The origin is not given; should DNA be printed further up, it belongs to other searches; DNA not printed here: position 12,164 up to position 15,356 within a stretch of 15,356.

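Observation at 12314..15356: Large virion protein is longer than the ORF track suggests and contains a globular-looking insert and a basic low-complexity tract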

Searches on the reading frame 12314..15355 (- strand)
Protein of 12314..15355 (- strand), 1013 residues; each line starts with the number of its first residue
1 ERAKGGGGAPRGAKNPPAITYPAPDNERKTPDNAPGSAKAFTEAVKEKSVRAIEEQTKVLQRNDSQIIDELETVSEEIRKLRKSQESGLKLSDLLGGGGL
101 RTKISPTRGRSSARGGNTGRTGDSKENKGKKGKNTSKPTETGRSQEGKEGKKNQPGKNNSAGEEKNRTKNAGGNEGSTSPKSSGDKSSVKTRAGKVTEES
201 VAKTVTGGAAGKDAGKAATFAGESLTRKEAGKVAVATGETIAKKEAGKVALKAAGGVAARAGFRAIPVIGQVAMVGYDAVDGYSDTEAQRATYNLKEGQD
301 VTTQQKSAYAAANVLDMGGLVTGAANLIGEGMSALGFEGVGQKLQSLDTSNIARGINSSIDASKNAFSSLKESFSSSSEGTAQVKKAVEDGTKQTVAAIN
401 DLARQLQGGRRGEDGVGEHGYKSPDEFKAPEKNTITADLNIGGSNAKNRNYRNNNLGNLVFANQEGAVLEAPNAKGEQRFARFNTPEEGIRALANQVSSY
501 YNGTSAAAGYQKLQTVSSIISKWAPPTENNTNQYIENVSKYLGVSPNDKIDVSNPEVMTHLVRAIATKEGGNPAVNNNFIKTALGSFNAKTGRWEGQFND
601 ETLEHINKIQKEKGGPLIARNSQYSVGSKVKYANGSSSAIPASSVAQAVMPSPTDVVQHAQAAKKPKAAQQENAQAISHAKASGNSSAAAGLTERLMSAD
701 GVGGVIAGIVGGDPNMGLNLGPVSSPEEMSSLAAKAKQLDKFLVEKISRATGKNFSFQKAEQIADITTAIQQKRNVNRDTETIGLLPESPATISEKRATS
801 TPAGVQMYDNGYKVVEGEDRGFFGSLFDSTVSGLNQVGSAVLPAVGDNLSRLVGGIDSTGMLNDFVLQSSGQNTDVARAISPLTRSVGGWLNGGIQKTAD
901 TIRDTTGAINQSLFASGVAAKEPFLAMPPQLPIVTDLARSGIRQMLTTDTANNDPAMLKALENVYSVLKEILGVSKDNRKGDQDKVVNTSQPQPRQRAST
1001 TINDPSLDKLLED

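Call 7: search_protein_families(library=pfam, proteins=[window:12314-15355:-], max_evalue=1)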
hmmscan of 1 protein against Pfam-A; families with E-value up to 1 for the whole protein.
window:12314-15355:- (1013 aa): 0 families
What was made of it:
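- On SLT / GH23 lytic transglycosylase (Pfam PF01464), the basis of the database name 'transglycosylase': No Pfam hit at E<1 for the in-window protein (call 7).
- Checked: No Pfam hit appears at E<1 for the in-window protein (call 7).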

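Call 8: search_protein_families(library=phrogs, proteins=[window:12314-15355:-], max_evalue=0.01)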
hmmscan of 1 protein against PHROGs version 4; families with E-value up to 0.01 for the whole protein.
window:12314-15355:- (1013 aa): 8 families
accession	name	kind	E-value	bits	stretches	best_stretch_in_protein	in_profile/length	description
phrog_7182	-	other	0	1679.2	1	14-1013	249-1228/1228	tail injection transglycosylase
phrog_873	-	head and packaging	6.7e-38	131.7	1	445-576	352-473/1277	endolysin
phrog_2533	-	unknown function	2.2e-34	119.8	1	200-390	333-525/1130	-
phrog_21630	-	unknown function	1e-30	108.4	1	225-390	363-525/578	-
phrog_24683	-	unknown function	2.5e-27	96.8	1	195-389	342-544/752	-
phrog_2276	-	tail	2.9e-26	93.3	1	390-628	474-654/673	tail length tape measure protein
phrog_992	-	head and packaging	3.5e-18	66.6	1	405-613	146-315/764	head protein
phrog_7694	-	unknown function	1.6e-16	61.3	1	443-579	499-625/675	-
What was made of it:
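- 12314..15355 (-): 3' 3042 nt of the sit-like tape-measure gene: 1013 codons plus TAA at 12314-12316. The N-terminal ~242 codons lie beyond the window edge. PHROG 7182 'tail injection transglycosylase' E=0, profile positions 249-1228 (call 8).
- On P1 Sit-type tail tape-measure protein: PHROG 7182 E=0 (call 8).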

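Call 9: search_dna_similar(query=window:12314-15355:-, collection=phages, mode=protein, max_rows=30)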
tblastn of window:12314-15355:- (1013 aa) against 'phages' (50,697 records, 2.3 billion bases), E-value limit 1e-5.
Records with a match: 737; places in all: 738; records where one place covers at least 80% of the query: 2.
Best place of each record, by identity: 60-80% 2; <60% 735.
By first word of the organism name: Escherichia 177; Salmonella 169; Pseudomonas 135; Vibrio 27; Klebsiella 25; Proteus 22; Enterobacter 19; Providencia 17; Aeromonas 17; Kayfunavirus 17; and 33 more.
By host as written in the record: - 97; Escherichia coli 81; Pseudomonas aeruginosa 38; Pseudomonas aeruginosa PA14 32; Salmonella enterica subsp. enterica serovar Typhi 30; Salmonella enterica subsp. enterica serovar Typhimurium 26; Salmonella enterica 20; Proteus mirabilis 16; and 217 more.
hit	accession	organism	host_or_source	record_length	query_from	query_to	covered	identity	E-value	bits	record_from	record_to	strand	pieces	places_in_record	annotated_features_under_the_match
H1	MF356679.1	Escherichia phage D6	Escherichia coli C600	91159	19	1013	81%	64.2%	0e+0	978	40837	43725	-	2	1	putative tail injection transglycosylase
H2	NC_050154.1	Escherichia phage D6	Escherichia coli C600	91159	19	1013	81%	64.2%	0e+0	978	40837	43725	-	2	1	tail injection transglycosylase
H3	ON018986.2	Escherichia phage JL22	Escherichia coli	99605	266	360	9%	56.8%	2e-22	110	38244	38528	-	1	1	sit: internal (core) protein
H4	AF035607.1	Escherichia phage P1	-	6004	266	360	9%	56.8%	3e-22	110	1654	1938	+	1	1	orf47: structural lytic transglycosylase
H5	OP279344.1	Escherichia phage P1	Escherichia coli strain MG1655 Z1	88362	266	360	9%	56.8%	3e-22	110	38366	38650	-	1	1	sit: Sit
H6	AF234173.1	Escherichia phage P1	-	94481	266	360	9%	56.8%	3e-22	110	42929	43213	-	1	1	99 pct identical (1 gap) to fragment of P1 sequence deposited as ... | sit: Sit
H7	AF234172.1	Escherichia phage P1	-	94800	266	360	9%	56.8%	3e-22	110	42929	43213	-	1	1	99 pct identical (1 gap) to fragment of P1 sequence deposited in ... | sit: Sit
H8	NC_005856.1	Escherichia phage P1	Escherichia coli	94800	266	360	9%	56.8%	3e-22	110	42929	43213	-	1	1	99 pct identical (1 gap) to fragment of P1 sequence deposited in ... | sit: transglycosylase SLT domain-containing protein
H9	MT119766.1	Xanthomonas phage PBR31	Xanthomonas campestris pv. campestris ...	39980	479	619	14%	37.8%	1e-14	86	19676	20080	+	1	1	putative internal protein B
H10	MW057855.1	Providencia phage PSTCR3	Providencia stuartii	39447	460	572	11%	47.0%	4e-17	94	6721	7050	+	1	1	hypothetical protein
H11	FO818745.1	Escherichia phage RCS47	Escherichia coli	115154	266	360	9%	55.8%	7e-22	108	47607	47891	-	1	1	sit: Transglycosylase SLT domain protein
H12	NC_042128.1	Escherichia phage RCS47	Escherichia coli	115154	266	360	9%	55.8%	7e-22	108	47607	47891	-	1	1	sit: transglycosylase SLT domain-containing protein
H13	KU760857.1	Salmonella phage SJ46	Salmonella enterica subsp. enterica ...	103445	266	360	9%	55.8%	1e-21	107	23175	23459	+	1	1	transglycosylase SLT domain protein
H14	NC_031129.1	Salmonella phage SJ46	Salmonella enterica subsp. enterica ...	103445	266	360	9%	55.8%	1e-21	107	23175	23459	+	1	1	transglycosylase SLT domain protein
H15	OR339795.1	Escherichia phage phi456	Escherichia coli MC1061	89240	266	360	9%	55.8%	1e-21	107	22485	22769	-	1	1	Sit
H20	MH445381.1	Escherichia phage P1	Escherichia coli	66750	266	360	9%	54.7%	4e-21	106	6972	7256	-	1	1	protein inside capsid D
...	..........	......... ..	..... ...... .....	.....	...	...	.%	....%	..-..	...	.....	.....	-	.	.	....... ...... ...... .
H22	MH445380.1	Escherichia phage P1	Escherichia coli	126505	266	360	9%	54.7%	4e-21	106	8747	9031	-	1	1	protein inside capsid D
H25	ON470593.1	Escherichia phage vB_EcoM-683R1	Escherichia coli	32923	461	583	12%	40.3%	1e-12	79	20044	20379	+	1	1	hypothetical protein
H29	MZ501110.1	Escherichia phage VogelGryff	Escherichia coli K-12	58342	463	593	13%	37.1%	2e-14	85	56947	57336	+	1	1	putative endolysin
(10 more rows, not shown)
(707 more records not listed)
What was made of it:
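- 12314..15355 (-): 64% aa identity to D6 Sit (call 9).
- On P1 Sit-type tail tape-measure protein: D6 Sit 64% identity over residues 19-1013 (call 9).
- Checked: PHROG 7182 aligns from residue 14 (call 8) and D6 Sit from residue 19 (call 9).
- D6 Sit 64% aa identity (call 9).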

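Call 11: get_annotated_region(hit=H2, flank=3000)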
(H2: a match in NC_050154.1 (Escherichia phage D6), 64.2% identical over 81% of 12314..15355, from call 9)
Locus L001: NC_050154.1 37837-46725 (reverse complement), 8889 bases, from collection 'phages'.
description: Escherichia phage D6, complete genome.
organism: Escherichia phage D6 (NCBI taxid 2014434)
taxonomy: Viruses; Duplodnaviria; Heunggongvirae; Uroviricota; Caudoviricetes
host: Escherichia coli C600; source: -; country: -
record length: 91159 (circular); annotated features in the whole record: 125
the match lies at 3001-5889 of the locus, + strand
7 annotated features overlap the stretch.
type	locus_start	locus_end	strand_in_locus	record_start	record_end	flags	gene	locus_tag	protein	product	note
CDS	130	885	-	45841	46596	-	-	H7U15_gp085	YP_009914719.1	replication initiation protein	similar to P1 gene repA?; orf42 protein; pfam01051; putative plasmid replcation inititiation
CDS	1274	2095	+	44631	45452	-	-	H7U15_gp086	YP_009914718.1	PmgB-like head morphogenesis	similar to P1 gene pmgB; orf41 protein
CDS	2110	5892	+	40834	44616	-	-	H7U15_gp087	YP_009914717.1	tail injection transglycosylase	similar to P1 gene sit; orf40 protein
CDS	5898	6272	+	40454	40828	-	-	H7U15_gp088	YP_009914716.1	morphogenetic protein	similar to P1 gene pmgA; orf39 protein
CDS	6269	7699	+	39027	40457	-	-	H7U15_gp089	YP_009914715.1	baseplate protein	similar to P1 gene bplA; orf38 protein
CDS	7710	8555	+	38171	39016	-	-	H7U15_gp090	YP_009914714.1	tail tube protein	similar to P1 gene 16; orf37 protein; tail tube or baseplate protein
CDS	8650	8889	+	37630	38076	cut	-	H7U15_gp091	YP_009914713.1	tail fiber assembly protein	similar to P1 gene R; orf36 protein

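Call 12: get_annotated_region(hit=H8, flank=4000)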
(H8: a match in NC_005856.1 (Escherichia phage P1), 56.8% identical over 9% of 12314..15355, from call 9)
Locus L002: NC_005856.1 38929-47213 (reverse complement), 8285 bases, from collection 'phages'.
description: Enterobacteria phage P1, complete genome.
organism: Escherichia phage P1 (NCBI taxid 2886926)
taxonomy: Viruses; Duplodnaviria; Heunggongvirae; Uroviricota; Caudoviricetes; Punavirus; Punavirus P1
host: Escherichia coli; source: -; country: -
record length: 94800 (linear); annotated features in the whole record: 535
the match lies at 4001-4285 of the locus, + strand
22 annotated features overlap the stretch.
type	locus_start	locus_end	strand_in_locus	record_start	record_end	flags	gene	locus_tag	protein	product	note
misc_feature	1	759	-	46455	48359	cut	-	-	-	-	98 pct identical (11 gaps) to fragment of P1 sequence deposited as locus PP1SIM in GenBank Accession Number M34382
CDS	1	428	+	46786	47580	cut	simC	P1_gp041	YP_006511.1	SimC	superimmunity; predicted product 95 pct identical to predicted product of orf2 of sim region of P1 PID:g419397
regulatory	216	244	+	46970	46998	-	-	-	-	promoter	predicted sigma 70 promoter P3pmgC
regulatory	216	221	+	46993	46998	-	-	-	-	minus_35_signal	P3pmgC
regulatory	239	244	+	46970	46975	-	-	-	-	minus_10_signal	P3pmgC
regulatory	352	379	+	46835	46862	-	-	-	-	promoter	predicted sigma 70 promoter P2pmgC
regulatory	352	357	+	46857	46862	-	-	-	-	minus_35_signal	P2pmgC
regulatory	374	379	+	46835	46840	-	-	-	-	minus_10_signal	P2pmgC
regulatory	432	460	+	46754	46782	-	-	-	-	promoter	predicted sigma 70 promoter P1pmgC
regulatory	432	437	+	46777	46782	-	-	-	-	minus_35_signal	P1pmgC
regulatory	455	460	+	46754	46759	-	-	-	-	minus_10_signal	P1pmgC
regulatory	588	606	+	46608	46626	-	-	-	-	promoter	late promoter LPsit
regulatory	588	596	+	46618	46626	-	-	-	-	other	-22 region of LPsit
regulatory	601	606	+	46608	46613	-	-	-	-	minus_10_signal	LPsit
CDS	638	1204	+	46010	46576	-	pmgC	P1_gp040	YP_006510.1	PmgC-like head morphogenesis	putative morphogenetic function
CDS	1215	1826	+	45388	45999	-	tub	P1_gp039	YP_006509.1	tail tube protein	major tail tube structural protein; region of aa 123-180 32 pct identical to region of aa 102-160 of tail tube protein ...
CDS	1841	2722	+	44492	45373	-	pmgB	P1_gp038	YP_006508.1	PmgB-like head morphogenesis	putative morphogenetic function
misc_feature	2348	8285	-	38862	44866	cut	-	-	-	-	99 pct identical (1 gap) to fragment of P1 sequence deposited in GenBank Accession Number AF035607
CDS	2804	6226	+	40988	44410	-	sit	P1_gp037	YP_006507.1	transglycosylase SLT domain-containing protein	putative structural injection transglycosylase; putative tail ruler; product 99 pct identical to predicted product of ...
CDS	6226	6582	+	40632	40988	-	pmgA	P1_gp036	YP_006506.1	PmgA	putative morphogenetic function; 98 pct identical to to predicted product of pep44b orf of P1 PID:g2661101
CDS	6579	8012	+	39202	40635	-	bplA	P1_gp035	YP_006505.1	baseplate protein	baseplate structural protein; region of aa 27-313 20 pct identical to phage T4 baseplate wedge structural protein ...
CDS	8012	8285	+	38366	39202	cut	16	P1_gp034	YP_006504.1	tail tube protein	baseplate or tail tube structural protein; region of aa 1..114 100 pct identical to previously predicted sequence of ...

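Call 13: search_protein_families(library=pfam, proteins=[L001:2110-5892:+, L002:2804-6226:+], max_evalue=0.1)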
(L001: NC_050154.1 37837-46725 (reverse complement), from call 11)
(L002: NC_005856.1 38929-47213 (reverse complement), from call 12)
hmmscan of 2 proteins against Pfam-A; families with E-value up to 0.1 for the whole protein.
L001:2110-5892:+ (1260 aa): 1 family
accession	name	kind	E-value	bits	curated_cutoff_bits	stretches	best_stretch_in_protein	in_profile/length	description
PF01761.26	DHQ_synthase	-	0.07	13.2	24.2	0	799-831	62-94/115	3-dehydroquinate synthase N-terminal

L002:2804-6226:+ (1140 aa): 4 families
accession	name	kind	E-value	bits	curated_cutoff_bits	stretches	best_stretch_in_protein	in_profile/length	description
PF01464.25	SLT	-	3.4e-26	91.6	21.3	1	748-867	2-115/117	Transglycosylase SLT domain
PF18896.5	SLT_3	-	0.0056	17.5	27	1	763-825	17-75/89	Lysozyme like domain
PF13406.11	SLT_2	-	0.012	15.3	24.3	1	675-771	8-99/292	Transglycosylase SLT domain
PF14555.12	UBA_4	-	0.039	14.2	21.8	0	830-846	20-36/43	UBA-like domain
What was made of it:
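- On SLT / GH23 lytic transglycosylase (Pfam PF01464), the basis of the database name 'transglycosylase': P1 Sit scores 91.6 bits, E=3.4e-26, in the same search (call 13).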

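Call 16: search_protein_families(library=ncbifam, proteins=[window:12314-15355:-], max_evalue=1)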
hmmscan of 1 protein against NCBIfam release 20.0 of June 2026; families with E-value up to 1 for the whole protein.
window:12314-15355:- (1013 aa): 2 families
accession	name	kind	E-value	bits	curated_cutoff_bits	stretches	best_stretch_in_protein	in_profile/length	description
NF010690.0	PRK14090.1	equivalog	0.01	14.2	1047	1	198-246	168-216/601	phosphoribosylformylglycinamidine synthase subunit PurL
NF010254.0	PRK13700.1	subfamily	0.34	9.3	1221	1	634-695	605-666/735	F-type conjugal transfer protein TraD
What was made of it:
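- Tried and rejected: Pfam and NCBIfam gave no meaningful hit for the protein (calls 7, 16).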

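Call 28: get_annotated_region(hit=H9, flank=3000)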
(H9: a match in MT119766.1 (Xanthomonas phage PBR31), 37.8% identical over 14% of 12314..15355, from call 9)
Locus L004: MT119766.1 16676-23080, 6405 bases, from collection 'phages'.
description: Xanthomonas phage PBR31, complete genome.
organism: Xanthomonas phage PBR31 (NCBI taxid 2718947)
taxonomy: Viruses; Duplodnaviria; Heunggongvirae; Uroviricota; Caudoviricetes
host: Xanthomonas campestris pv. campestris strain Ram 3-1; source: water; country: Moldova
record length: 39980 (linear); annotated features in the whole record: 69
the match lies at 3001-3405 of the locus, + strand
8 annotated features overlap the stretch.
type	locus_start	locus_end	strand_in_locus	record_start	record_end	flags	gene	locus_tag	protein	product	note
CDS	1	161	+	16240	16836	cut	-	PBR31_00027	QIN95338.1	tail fiber protein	orf027; tail fiber protein, tail spike adaptor protein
CDS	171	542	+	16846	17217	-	-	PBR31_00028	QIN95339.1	acetyltransferase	orf028; acetyltransferase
CDS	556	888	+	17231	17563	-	-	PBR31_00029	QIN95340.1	hypothetical protein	orf029; hypothetical protein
CDS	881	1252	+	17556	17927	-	-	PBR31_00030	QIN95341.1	hypothetical protein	orf030; hypothetical protein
CDS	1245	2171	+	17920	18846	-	-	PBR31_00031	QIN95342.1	putative internal protein A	orf031; putative internal protein A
CDS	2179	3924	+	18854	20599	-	-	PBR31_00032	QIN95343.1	putative internal protein B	orf032; putative internal protein B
CDS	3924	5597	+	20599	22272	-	-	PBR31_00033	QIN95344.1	putative internal protein C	orf033; putative internal protein C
CDS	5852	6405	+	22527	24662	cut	-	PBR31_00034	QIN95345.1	tail spike protein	orf034; tail spike, polysaccharide depolymerase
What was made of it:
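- PBR31 internal protein B (call 28).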
